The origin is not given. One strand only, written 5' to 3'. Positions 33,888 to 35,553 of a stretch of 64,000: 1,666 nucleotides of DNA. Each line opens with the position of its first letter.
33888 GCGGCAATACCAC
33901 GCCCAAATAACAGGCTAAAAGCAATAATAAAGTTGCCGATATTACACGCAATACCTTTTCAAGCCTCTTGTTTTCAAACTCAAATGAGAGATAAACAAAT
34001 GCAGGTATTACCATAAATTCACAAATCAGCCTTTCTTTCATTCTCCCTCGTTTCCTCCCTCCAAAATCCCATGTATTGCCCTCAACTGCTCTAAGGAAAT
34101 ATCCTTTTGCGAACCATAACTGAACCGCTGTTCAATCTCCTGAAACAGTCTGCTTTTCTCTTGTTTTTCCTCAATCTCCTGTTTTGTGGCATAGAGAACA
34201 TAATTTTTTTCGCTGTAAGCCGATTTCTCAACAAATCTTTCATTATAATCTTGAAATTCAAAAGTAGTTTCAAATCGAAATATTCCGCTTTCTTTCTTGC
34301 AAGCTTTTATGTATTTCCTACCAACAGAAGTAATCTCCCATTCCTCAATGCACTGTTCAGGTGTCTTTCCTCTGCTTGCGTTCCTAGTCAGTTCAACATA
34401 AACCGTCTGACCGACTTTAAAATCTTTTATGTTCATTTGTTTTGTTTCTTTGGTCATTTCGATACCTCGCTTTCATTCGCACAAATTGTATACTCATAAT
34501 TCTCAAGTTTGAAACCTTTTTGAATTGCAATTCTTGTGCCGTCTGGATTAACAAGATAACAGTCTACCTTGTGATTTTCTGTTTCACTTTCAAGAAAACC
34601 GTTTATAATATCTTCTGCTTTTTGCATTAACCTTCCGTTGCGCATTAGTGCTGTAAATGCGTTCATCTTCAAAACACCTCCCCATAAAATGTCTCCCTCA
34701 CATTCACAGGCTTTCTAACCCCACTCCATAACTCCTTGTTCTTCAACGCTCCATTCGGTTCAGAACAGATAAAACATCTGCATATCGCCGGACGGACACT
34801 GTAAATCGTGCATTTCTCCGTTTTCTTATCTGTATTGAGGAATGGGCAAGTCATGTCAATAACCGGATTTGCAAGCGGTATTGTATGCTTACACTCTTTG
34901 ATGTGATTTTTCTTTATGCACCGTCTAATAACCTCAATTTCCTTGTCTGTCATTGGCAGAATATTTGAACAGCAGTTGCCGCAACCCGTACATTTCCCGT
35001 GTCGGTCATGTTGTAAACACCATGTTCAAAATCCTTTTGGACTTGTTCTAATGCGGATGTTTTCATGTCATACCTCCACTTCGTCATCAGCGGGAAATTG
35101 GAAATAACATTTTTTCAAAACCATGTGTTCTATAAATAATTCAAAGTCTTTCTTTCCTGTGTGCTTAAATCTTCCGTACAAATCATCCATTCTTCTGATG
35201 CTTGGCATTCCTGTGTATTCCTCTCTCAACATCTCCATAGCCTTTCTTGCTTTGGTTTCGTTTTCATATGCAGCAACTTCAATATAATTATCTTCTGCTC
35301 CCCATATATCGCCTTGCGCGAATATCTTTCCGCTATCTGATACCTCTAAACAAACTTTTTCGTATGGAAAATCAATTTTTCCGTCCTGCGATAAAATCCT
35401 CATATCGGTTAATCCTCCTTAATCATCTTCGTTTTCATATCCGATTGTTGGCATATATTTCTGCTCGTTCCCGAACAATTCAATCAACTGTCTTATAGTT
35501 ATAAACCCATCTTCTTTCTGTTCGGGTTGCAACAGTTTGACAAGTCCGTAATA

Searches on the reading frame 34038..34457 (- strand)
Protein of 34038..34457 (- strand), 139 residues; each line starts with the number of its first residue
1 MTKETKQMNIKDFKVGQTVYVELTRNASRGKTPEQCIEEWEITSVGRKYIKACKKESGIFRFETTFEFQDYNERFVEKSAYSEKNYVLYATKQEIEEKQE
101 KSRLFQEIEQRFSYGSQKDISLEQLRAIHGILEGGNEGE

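Call 74: search_protein_families(library=phrogs, proteins=[window:34038-34457:-], max_evalue=0.001)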
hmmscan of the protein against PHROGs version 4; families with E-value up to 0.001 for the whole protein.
window:34038-34457:- (139 aa): 2 families
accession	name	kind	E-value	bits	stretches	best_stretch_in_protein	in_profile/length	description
phrog_3032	-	unknown function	1.4e-20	74.9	1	8-134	2-119/123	-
phrog_19594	-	unknown function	2e-05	25.6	1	5-132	7-120/123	-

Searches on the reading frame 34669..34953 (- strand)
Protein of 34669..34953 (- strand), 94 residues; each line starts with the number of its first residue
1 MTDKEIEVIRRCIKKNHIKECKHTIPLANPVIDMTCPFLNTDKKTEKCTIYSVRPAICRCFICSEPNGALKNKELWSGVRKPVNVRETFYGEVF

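Call 74: search_protein_families(library=phrogs, proteins=[window:34669-34953:-], max_evalue=0.001)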
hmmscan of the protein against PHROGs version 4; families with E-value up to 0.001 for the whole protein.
window:34669-34953:- (94 aa): 1 family
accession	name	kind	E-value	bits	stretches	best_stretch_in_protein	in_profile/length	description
phrog_32498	-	unknown function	4.2e-32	112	1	1-92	40-132/140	-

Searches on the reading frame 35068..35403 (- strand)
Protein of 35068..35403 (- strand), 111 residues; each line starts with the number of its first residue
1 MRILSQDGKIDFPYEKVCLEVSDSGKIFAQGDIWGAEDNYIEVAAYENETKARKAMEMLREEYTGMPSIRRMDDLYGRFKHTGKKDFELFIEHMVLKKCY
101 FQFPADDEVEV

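Call 74: search_protein_families(library=phrogs, proteins=[window:35068-35403:-], max_evalue=0.001)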
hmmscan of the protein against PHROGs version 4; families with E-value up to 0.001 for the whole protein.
window:35068-35403:- (111 aa): 1 family
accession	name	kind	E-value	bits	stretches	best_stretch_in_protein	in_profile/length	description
phrog_25456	-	unknown function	7.6e-20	72.3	1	1-111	1-109/109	-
